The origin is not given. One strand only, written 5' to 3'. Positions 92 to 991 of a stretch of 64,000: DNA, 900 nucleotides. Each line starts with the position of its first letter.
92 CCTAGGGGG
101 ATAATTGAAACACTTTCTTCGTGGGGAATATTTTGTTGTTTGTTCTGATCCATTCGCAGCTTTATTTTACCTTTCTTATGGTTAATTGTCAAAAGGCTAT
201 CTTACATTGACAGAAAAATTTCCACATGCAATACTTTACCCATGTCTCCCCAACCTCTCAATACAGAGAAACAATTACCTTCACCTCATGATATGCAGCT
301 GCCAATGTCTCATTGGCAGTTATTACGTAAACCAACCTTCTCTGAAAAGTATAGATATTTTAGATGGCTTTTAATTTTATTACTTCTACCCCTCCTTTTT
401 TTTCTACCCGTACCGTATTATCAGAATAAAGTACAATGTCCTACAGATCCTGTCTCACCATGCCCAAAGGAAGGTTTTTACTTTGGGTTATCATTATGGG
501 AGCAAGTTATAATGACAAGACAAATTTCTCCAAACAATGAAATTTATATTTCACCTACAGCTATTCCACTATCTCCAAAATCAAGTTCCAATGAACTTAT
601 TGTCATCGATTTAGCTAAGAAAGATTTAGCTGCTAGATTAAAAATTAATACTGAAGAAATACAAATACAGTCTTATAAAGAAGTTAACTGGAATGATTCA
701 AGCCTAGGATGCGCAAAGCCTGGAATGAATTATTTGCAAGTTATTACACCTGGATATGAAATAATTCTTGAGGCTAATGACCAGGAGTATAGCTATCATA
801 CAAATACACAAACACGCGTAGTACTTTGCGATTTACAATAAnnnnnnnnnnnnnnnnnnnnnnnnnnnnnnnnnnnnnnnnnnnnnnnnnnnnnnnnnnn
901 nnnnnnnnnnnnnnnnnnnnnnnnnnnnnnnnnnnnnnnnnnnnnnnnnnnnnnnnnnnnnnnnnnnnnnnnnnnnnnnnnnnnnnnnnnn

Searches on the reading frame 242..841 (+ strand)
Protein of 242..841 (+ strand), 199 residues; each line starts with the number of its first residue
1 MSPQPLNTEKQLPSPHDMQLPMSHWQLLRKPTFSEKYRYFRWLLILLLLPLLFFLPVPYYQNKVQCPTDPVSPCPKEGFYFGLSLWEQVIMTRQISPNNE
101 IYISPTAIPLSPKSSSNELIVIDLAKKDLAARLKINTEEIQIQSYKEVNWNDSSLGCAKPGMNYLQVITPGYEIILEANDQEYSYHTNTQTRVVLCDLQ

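Call 3: search_protein_families(library=pfam, proteins=[window:242-841:+], max_evalue=1)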
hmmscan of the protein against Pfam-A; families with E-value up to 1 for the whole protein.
window:242-841:+ (199 aa): 0 families
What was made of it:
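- On LonA protease (endopeptidase La, TIGR00763 / MEROPS S16): No Pfam hit (call 3).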

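Call 4: search_protein_families(library=ncbifam, proteins=[window:242-841:+], max_evalue=1)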
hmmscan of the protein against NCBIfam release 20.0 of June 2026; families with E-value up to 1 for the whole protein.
window:242-841:+ (199 aa): 1 family
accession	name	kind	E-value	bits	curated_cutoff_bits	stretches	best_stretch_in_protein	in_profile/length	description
NF040904.1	PhrA_Strep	subfamily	0.22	11.8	40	0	36-65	3-32/56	PhrA family quorum-sensing system peptide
